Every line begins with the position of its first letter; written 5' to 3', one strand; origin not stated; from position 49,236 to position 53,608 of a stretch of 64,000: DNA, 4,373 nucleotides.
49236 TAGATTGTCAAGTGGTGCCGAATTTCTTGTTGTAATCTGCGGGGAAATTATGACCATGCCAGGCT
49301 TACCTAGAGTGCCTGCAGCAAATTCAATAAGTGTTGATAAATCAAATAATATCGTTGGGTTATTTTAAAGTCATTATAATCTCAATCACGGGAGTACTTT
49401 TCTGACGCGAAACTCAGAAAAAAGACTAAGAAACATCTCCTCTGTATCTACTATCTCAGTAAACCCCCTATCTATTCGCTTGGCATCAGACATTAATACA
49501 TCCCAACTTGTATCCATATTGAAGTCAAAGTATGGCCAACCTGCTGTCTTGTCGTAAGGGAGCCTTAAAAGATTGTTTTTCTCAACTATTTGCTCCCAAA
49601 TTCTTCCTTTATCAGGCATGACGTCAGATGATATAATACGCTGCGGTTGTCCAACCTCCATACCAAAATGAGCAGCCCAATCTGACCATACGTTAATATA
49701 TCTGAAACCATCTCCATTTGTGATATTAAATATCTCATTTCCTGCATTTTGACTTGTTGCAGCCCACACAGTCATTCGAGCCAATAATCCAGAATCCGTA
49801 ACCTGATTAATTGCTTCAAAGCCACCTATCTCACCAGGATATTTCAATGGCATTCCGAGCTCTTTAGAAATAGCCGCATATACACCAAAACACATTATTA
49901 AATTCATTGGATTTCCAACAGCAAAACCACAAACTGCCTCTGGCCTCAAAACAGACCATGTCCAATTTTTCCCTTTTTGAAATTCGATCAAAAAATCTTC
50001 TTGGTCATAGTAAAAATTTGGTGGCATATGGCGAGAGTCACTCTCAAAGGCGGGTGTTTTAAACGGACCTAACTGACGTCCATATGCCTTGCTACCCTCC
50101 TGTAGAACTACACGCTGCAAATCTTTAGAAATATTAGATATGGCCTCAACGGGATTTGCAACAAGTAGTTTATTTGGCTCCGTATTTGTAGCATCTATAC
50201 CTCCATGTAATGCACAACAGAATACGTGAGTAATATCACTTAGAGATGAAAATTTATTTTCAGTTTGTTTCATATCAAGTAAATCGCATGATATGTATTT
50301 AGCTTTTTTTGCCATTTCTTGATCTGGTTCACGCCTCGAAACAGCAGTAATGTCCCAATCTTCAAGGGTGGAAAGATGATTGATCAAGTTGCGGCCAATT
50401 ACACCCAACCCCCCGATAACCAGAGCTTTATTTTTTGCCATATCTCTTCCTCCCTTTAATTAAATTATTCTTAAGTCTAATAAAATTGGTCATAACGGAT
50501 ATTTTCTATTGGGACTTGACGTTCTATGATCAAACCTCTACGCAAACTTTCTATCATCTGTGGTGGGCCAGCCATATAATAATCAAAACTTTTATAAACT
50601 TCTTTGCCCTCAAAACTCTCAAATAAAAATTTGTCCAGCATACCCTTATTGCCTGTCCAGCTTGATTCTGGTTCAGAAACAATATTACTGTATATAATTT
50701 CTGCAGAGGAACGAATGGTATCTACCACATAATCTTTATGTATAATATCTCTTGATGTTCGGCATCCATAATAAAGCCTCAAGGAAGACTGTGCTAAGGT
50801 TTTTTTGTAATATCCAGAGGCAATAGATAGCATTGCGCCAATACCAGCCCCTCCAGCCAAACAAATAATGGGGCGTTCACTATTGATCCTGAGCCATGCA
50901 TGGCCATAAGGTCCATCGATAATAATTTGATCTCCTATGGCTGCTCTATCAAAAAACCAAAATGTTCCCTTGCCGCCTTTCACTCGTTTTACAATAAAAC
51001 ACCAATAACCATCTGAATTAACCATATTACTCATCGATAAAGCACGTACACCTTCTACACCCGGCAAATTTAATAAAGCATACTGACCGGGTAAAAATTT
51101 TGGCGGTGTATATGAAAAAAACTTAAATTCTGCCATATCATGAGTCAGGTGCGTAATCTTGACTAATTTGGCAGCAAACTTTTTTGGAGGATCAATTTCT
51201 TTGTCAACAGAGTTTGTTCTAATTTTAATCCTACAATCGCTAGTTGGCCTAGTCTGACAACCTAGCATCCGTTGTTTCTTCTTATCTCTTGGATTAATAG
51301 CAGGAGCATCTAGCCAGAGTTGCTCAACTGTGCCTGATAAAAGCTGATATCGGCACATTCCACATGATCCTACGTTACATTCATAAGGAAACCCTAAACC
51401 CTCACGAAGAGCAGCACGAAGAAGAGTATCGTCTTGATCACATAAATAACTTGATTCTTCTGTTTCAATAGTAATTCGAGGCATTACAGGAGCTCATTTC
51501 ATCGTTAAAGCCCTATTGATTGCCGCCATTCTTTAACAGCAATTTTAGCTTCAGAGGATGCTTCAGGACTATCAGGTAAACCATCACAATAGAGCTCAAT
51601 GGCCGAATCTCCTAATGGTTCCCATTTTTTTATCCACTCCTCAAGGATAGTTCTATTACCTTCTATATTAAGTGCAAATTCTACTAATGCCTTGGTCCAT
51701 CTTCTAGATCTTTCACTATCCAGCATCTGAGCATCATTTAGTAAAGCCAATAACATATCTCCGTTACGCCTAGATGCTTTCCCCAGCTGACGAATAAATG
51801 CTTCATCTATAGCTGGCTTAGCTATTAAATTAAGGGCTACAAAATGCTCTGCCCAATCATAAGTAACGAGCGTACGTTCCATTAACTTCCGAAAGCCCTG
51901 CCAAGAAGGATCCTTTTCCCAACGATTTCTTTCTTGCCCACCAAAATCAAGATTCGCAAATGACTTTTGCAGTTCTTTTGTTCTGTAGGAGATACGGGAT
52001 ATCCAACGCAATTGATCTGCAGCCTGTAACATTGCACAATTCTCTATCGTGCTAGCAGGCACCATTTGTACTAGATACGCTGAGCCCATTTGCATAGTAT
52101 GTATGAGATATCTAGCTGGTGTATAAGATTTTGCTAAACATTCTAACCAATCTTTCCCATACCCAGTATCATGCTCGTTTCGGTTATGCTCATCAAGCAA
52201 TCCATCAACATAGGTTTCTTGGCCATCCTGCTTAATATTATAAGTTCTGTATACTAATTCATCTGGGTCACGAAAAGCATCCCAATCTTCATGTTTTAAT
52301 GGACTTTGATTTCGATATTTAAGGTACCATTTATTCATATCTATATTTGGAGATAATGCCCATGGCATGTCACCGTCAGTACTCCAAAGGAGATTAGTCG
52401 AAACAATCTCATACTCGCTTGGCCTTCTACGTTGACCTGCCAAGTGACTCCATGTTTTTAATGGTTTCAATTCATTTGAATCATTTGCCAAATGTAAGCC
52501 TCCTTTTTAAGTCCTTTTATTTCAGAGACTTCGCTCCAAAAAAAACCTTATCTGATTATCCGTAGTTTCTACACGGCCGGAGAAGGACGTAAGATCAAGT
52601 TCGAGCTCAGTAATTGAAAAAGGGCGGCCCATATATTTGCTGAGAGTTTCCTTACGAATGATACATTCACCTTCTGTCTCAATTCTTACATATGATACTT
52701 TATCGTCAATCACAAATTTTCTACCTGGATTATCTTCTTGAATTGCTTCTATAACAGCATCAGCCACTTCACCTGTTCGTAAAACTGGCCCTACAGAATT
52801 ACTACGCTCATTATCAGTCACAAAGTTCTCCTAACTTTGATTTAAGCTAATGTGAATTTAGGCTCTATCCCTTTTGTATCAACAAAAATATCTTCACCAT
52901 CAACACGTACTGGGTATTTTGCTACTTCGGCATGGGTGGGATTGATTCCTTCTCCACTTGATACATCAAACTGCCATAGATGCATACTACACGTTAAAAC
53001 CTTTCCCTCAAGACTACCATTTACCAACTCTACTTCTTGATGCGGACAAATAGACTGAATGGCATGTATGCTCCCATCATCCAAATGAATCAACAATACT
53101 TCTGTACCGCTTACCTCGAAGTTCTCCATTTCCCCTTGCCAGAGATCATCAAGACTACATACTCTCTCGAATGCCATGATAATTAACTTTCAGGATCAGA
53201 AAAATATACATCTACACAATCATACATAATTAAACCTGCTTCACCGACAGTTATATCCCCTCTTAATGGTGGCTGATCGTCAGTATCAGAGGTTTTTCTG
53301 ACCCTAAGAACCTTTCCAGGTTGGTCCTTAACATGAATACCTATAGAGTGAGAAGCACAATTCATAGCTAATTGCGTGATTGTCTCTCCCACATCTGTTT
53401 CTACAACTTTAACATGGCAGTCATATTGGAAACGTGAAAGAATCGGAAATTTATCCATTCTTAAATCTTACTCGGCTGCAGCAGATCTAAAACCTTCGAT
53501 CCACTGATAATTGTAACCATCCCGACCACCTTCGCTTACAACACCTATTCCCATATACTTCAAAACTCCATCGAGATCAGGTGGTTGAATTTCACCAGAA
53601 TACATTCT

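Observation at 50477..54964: Complete T4MO/isoprene-monooxygenase-type soluble di-iron monooxygenase operon in a streamlined low-GC alphaproteobacterial core region, with no regulator or known downstream pathway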

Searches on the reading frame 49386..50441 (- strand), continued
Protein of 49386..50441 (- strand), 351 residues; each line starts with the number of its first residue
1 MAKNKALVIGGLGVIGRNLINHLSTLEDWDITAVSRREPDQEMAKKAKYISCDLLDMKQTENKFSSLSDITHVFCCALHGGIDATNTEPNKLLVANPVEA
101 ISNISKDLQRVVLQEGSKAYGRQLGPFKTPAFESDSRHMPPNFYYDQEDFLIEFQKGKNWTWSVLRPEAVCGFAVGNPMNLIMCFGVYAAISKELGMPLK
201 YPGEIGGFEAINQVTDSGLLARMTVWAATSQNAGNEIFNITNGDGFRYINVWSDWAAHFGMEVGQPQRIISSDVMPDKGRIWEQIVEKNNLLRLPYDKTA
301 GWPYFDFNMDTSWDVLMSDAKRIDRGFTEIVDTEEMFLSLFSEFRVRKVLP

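Call 44: find_encoding_contigs(protein=P0122, flank=10000, max_places=2)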
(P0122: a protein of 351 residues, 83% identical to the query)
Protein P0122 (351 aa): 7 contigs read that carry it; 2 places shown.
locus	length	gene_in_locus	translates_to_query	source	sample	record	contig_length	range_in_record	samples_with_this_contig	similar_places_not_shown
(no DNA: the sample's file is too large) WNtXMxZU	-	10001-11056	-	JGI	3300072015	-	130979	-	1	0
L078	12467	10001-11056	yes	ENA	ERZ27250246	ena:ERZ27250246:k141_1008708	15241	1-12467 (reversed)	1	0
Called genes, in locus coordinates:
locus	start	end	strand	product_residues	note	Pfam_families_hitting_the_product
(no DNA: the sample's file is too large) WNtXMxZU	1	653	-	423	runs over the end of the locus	PF03453:MoeA_N, PF00994:MoCF_biosynth, PF03454:MoeA_C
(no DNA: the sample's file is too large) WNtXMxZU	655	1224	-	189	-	PF03205:MobB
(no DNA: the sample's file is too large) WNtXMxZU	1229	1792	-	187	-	PF01066:CDP-OH_P_transf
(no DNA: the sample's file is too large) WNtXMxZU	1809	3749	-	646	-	PF01541:GIY-YIG, PF27096:UvrC_M, PF02151:UVR, PF22920:UvrC_RNaseH, PF08459:UvrC_RNaseH_dom, PF12826:HHH_2 (weak), PF14520:HHH_5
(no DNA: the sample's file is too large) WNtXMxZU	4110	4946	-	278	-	PF00582:Usp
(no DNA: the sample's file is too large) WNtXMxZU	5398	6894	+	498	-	PF02332:Phenol_Hydrox, PF04945:YHS (weak)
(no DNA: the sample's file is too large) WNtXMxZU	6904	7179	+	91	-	PF06234:TmoB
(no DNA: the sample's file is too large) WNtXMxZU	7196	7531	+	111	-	PF00355:Rieske, PF13806:Rieske_2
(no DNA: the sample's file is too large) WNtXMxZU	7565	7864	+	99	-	PF02406:MmoB_DmpM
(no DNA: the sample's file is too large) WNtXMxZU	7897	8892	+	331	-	PF02332:Phenol_Hydrox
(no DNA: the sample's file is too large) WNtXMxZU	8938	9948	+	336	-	PF00111:Fer2, PF00970:FAD_binding_6, PF00175:NAD_binding_1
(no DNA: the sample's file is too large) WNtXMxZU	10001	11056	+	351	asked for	PF01370:Epimerase, PF22917:PRISE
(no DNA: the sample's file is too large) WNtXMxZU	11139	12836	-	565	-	PF01268:FTHFS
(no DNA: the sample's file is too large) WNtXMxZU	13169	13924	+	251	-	PF00392:GntR, PF07729:FCD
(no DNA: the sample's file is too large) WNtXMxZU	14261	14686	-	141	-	PF02152:FolB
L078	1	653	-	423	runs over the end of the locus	PF03453:MoeA_N, PF00994:MoCF_biosynth, PF03454:MoeA_C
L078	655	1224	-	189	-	PF03205:MobB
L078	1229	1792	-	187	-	PF01066:CDP-OH_P_transf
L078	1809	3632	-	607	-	PF01541:GIY-YIG, PF27096:UvrC_M, PF02151:UVR, PF22920:UvrC_RNaseH, PF08459:UvrC_RNaseH_dom, PF14520:HHH_5, PF12826:HHH_2 (weak)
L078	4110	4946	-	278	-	PF00582:Usp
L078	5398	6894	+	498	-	PF02332:Phenol_Hydrox, PF04945:YHS (weak)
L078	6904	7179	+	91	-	PF06234:TmoB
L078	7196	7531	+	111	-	PF00355:Rieske, PF13806:Rieske_2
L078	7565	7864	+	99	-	PF02406:MmoB_DmpM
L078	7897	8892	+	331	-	PF02332:Phenol_Hydrox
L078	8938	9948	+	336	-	PF00111:Fer2, PF00970:FAD_binding_6, PF00175:NAD_binding_1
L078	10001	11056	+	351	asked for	PF01370:Epimerase, PF22917:PRISE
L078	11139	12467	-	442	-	?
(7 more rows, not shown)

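Call 64: search_protein_families(library=ncbifam, proteins=[L076:10093-12057:-], max_evalue=0.00001)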
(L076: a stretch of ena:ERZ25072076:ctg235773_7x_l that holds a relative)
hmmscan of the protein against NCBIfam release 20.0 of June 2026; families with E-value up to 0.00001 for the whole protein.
L076:10093-12057:- (654 aa): 26 families (the best 25 are shown)
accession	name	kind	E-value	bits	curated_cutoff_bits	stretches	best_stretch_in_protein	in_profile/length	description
TIGR01591.1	Fdh-alpha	equivalog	1.5e-92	310.8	666.25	2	9-322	2-319/672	formate dehydrogenase subunit alpha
TIGR02166.1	dmsA_ynfE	subfamily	2.1e-62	211.3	777.7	2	4-461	43-561/794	DMSO/selenate family reductase complex A subunit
NF047855.1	AssmNtatRedNasC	equivalog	1.2e-52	179.2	1100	2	5-320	20-342/708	assimilatory nitrate reductase catalytic subunit NasC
TIGR00509.1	bisC_fam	subfamily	9.5e-49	166.3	1017.55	3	72-323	68-346/772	molybdopterin guanine dinucleotide-containing S/N-oxide reductase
TIGR03479.1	DMSO_red_II_alp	subfamily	4.3e-45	154.1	984.75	4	13-241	65-307/913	molybdopterin-dependent oxidoreductase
NF012032.0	PRK15488.1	equivalog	8.6e-44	149.7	694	2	3-323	41-362/759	thiosulfate reductase PhsA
NF041323.1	Nitr_red_NasA_Halo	equivalog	1.6e-41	142.7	1000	2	18-320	7-310/673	assimilatory nitrate reductase NasA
NF041885.1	selenate_YnfE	exception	2.9e-40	137.8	1675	2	4-320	47-404/805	selenate/tellurate reductase subunit YnfE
NF041884.1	selenate_YnfF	exception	7.7e-38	129.9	1650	1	3-460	43-560/798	selenate/tellurate reductase subunit YnfF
NF011566.1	PRK14990.1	exception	5.1e-36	124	1600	2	4-246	57-324/814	dimethylsulfoxide reductase subunit A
NF010055.0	PRK13532.1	equivalog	1.7e-35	122.5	904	2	7-241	44-291/830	nitrate reductase catalytic subunit NapA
TIGR01706.1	NAPA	equivalog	8.8e-35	120.2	930.55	2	7-242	44-292/830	periplasmic nitrate reductase subunit alpha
TIGR01701.1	Fdhalpha-like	subfamily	2.5e-33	115.2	582.15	2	196-320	254-385/744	FdhF/YdeP family oxidoreductase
NF011682.0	PRK15102.1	equivalog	6.6e-28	97.3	909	1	190-333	260-406/829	trimethylamine-N-oxide reductase TorA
TIGR02693.1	arsenite_ox_L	equivalog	6.1e-27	94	359.05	1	191-321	270-414/806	arsenate reductase (azurin) large subunit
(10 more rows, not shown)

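Call 71: find_encoding_contigs(protein=P0132, flank=9000, max_places=1)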
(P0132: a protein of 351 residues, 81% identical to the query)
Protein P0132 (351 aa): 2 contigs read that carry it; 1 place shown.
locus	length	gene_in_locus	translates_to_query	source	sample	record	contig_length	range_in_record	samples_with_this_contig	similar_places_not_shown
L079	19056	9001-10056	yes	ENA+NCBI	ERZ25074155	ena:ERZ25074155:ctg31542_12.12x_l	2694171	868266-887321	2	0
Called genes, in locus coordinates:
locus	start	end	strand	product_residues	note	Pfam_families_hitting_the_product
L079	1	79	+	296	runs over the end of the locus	PF10778:DehI (faint)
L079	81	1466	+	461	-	PF01425:Amidase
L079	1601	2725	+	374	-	PF13407:Peripla_BP_4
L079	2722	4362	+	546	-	PF00005:ABC_tran, PF13304:AAA_21 (faint), PF00005:ABC_tran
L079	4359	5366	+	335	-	PF02653:BPD_transp_2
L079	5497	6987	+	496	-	PF02332:Phenol_Hydrox, PF04945:YHS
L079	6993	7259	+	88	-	PF06234:TmoB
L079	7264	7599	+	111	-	PF00355:Rieske, PF13806:Rieske_2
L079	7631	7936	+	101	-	PF02406:MmoB_DmpM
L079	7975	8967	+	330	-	PF02332:Phenol_Hydrox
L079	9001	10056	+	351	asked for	PF01370:Epimerase, PF13460:NAD_binding_10 (weak), PF22917:PRISE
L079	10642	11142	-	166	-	PF13577:SnoaL_4 (weak), PF00866:Ring_hydroxyl_B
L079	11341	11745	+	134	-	PF00355:Rieske, PF13806:Rieske_2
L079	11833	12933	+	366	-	PF05598:DUF772, PF01609:DDE_Tnp_1, PF13751:DDE_Tnp_1_6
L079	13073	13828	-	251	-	PF00392:GntR, PF07729:FCD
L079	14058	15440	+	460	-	PF00355:Rieske, PF00848:Ring_hydroxyl_A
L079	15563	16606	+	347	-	PF02900:LigB (weak)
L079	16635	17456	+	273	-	PF00106:adh_short, PF08659:KR, PF13561:adh_short_C2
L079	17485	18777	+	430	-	PF00890:FAD_binding_2 (weak), PF01593:Amino_oxidase, PF05834:Lycopene_cycl (weak), PF07992:Pyr_redox_2 (weak), PF12831:FAD_oxidored, PF13450:NAD_binding_8, PF01593:Amino_oxidase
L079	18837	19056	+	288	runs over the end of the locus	PF02668:TauD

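Call 72: find_encoding_contigs(protein=P0134, flank=9000, max_places=1)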
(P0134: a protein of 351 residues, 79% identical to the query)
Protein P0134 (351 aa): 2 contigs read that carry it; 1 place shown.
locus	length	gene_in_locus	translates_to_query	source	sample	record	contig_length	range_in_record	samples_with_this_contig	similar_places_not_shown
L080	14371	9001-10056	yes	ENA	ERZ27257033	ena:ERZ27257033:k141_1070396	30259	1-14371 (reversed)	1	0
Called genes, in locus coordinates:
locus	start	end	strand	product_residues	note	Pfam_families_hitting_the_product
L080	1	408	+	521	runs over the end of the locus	PF01512:Complex1_51K, PF10589:NADH_4Fe-4S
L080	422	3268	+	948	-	PF13510:Fer2_4, PF10588:NADH-G_4Fe-4S_3, PF00037:Fer4 (faint), PF12838:Fer4_7 (weak), PF13237:Fer4_10 (weak), PF04879:Molybdop_Fe4S4, PF00384:Molybdopterin, PF01568:Molydop_binding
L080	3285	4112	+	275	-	PF02634:FdhD-NarQ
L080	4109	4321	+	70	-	PF11390:FdsD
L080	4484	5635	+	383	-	PF01717:Meth_synt_2 (weak)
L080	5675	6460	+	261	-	PF01557:FAA_hydrolase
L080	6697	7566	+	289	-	PF02569:Pantoate_ligase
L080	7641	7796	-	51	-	-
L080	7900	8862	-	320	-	PF00892:EamA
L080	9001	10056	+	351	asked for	PF01370:Epimerase, PF22917:PRISE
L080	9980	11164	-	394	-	-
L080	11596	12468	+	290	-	-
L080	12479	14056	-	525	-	-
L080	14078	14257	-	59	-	-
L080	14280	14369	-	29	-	?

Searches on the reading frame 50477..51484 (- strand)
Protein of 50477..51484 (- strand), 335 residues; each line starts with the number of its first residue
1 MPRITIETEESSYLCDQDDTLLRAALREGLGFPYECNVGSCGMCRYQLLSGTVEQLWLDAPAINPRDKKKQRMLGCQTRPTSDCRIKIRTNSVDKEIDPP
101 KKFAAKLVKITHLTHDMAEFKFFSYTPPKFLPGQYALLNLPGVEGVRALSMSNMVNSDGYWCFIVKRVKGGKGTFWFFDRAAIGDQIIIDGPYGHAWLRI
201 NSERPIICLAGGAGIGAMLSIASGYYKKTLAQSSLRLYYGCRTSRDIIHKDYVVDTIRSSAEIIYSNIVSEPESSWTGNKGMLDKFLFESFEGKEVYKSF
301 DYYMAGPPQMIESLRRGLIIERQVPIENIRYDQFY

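Call 3: search_protein_families(library=pfam, proteins=[window:50477-51484:-])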
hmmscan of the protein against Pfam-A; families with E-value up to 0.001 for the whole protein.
window:50477-51484:- (335 aa): 3 families
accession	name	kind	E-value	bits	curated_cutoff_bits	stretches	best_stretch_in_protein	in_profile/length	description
PF00111.32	Fer2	-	6.4e-15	55.3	21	1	5-81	2-77/77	2Fe-2S iron-sulfur cluster binding domain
PF00175.26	NAD_binding_1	-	2.5e-12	47.8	22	1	209-315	2-108/109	Oxidoreductase NAD-binding domain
PF00970.30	FAD_binding_6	-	5.3e-11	43.2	21.1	1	105-196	2-97/99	Oxidoreductase FAD-binding domain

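Call 4: search_protein_families(library=ncbifam, proteins=[window:50477-51484:-])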
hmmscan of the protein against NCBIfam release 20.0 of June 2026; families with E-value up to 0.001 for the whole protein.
window:50477-51484:- (335 aa): 22 families
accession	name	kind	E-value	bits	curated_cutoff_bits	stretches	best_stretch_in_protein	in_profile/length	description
NF008822.0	PRK11872.1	equivalog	7e-52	176.5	402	1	16-333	20-334/341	anthranilate 1,2-dioxygenase electron transfer component AntC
NF040810.1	BenC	equivalog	3.5e-49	167.8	430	1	15-334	17-330/333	benzoate 1,2-dioxygenase electron transfer component BenC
NF045803.1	MethMoxFADbindMmoC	equivalog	1.9e-40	138.7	500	1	4-334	7-340/343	aromatic/alkene monooxygenase hydroxylase FAD-binding subunit MmoC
TIGR01941.1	nqrF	equivalog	8.8e-26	90.7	295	2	165-334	234-403/405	NADH:ubiquinone reductase (Na(+)-transporting) subunit F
NF005963.0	PRK08051.1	equivalog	1.8e-24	86.3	230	1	104-334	5-230/233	NAD(P)H-flavin reductase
NF058606.1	GlBtMonoRdsGbcB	equivalog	2.9e-24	85.7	500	2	104-315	15-229/362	glycine betaine monooxygenase reductase subunit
TIGR02160.1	PA_CoA_Oxy5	hypoth_equivalog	3e-21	75.6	420.8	2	129-335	32-242/352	1,2-phenylacetyl-CoA epoxidase subunit PaaE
NF052252.1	flav_redu_LuxG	exception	1e-20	73.9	340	1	124-334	22-229/232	flavin mononucleotide reductase LuxG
NF009805.0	PRK13289.1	equivalog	8.7e-17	61.1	432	1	129-334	184-392/399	NO-inducible flavohemoprotein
NF007964.0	PRK10684.1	equivalog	4.5e-13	48.8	383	1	109-252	16-159/333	NADH oxidoreductase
NF004317.0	PRK05713.1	equivalog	1.3e-11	44.3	338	1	1-245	1-233/312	iron-sulfur-binding ferredoxin reductase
NF006220.0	PRK08345.1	subfamily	3e-11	43.1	395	1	106-328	14-245/294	cytochrome-c3 hydrogenase subunit gamma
TIGR02008.1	fdx_plant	subfamily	7.2e-11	41.7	81.15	1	8-89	12-91/97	ferredoxin [2Fe-2S]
TIGR02911.1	sulfite_red_B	equivalog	8.5e-11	41.4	288.6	1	107-318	10-209/261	anaerobic sulfite reductase subunit AsrB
NF000796.0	PRK00054.1-1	equivalog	3e-10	39.8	224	1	106-255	7-139/254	dihydroorotate dehydrogenase electron transfer subunit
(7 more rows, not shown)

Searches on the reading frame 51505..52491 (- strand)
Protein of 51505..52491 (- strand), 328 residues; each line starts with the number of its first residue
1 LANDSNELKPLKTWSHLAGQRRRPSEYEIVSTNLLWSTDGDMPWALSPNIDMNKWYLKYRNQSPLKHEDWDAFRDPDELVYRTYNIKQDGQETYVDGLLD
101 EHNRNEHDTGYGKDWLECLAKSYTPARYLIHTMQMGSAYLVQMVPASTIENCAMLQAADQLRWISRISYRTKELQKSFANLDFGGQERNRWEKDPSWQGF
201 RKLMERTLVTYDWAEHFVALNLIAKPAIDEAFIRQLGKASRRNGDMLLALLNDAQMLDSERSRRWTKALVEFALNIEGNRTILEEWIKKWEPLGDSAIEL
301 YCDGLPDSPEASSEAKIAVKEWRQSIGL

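Call 3: search_protein_families(library=pfam, proteins=[window:51505-52491:-])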
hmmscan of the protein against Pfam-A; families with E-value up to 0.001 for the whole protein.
window:51505-52491:- (328 aa): 1 family
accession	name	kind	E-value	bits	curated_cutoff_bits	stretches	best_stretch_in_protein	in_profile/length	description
PF02332.24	Phenol_Hydrox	-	2e-68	230.9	24.4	1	55-275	1-228/230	Methane/Phenol/Alkene Hydroxylase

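Call 4: search_protein_families(library=ncbifam, proteins=[window:51505-52491:-])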
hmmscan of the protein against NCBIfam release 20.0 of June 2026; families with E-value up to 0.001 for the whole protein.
window:51505-52491:- (328 aa): 0 families

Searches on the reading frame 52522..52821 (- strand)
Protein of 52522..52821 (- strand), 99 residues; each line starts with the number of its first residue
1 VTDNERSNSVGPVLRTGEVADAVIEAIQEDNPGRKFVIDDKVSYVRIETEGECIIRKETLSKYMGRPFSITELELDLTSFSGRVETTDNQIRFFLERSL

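Call 3: search_protein_families(library=pfam, proteins=[window:52522-52821:-])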
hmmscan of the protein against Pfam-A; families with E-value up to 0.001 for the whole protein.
window:52522-52821:- (99 aa): 1 family
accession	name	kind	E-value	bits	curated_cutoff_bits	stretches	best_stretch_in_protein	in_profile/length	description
PF02406.22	MmoB_DmpM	-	1.1e-28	99.6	25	1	8-93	1-84/85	MmoB/DmpM family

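Call 4: search_protein_families(library=ncbifam, proteins=[window:52522-52821:-])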
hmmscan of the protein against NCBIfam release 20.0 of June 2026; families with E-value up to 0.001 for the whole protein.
window:52522-52821:- (99 aa): 1 family
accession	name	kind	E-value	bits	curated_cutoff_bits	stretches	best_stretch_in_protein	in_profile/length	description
NF045804.1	MethMoxRegMmoB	equivalog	1.7e-06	28.3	245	1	7-90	33-119/136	methane monooxygenase regulator MmoB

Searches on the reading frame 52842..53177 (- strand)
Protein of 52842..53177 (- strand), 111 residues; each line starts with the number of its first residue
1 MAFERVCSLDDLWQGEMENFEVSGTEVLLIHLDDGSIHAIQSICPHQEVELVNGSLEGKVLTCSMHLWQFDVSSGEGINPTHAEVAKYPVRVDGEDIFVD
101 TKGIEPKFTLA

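Call 3: search_protein_families(library=pfam, proteins=[window:52842-53177:-])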
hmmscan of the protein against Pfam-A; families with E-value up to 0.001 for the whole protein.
window:52842-53177:- (111 aa): 2 families
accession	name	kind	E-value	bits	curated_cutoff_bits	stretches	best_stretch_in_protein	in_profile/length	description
PF00355.32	Rieske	-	4.8e-19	68.5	20.3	1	5-89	4-88/88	Rieske [2Fe-2S] domain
PF13806.12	Rieske_2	-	9.3e-12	45.2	27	1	3-99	2-103/104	Rieske-like [2Fe-2S] domain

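Call 4: search_protein_families(library=ncbifam, proteins=[window:52842-53177:-])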
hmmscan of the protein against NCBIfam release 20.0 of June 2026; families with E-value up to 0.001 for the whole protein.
window:52842-53177:- (111 aa): 8 families
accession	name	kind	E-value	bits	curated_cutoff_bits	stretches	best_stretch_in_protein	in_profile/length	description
NF007422.0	PRK09965.1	equivalog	4.5e-14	52.4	113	1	5-103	5-102/106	bifunctional 3-phenylpropionate/cinnamic acid dioxygenase ferredoxin subunit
TIGR02378.1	nirD_assim_sml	equivalog_domain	2.1e-12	47.1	74.65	1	4-99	3-103/105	nitrite reductase small subunit NirD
NF042948.2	3PPDioc_HcaC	equivalog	6.6e-11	42.4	150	1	5-101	5-102/105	3-phenylpropionate/cinnamic acid dioxygenase ferredoxin subunit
TIGR02377.1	MocE_fam_FeS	subfamily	9.6e-11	41.6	136.15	1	5-100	4-100/101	MocE family 2Fe-2S type ferredoxin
NF041683.1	ant_diox_AndAb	equivalog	1.1e-10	41.5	150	1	4-99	3-98/100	anthranilate 1,2-dioxygenase ferredoxin subunit AndAb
NF052579.1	BetMthstMoxSdmAMthl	equivalog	4.6e-09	35.7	600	1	12-79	27-93/351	4beta-methylsterol monooxygenase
NF041174.1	SDX_Thmprot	equivalog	2.2e-06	27.8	170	1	10-82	9-81/109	sulredoxin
NF058607.1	GlBtMonoOxGbcA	equivalog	0.00085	17.9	670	1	15-72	69-127/420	glycine betaine monooxygenase oxygenase subunit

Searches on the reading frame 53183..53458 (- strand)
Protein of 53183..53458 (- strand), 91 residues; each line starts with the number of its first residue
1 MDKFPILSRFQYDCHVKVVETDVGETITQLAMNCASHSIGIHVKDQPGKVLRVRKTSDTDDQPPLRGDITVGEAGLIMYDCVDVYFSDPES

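Call 3: search_protein_families(library=pfam, proteins=[window:53183-53458:-])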
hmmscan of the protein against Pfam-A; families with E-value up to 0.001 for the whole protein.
window:53183-53458:- (91 aa): 1 family
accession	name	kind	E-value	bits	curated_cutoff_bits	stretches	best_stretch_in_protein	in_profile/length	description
PF06234.18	TmoB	-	4.8e-17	62.4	25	1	4-86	2-78/78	Toluene-4-monooxygenase system protein B (TmoB)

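Call 4: search_protein_families(library=ncbifam, proteins=[window:53183-53458:-])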
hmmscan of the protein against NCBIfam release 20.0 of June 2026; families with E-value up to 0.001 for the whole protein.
window:53183-53458:- (91 aa): 0 families
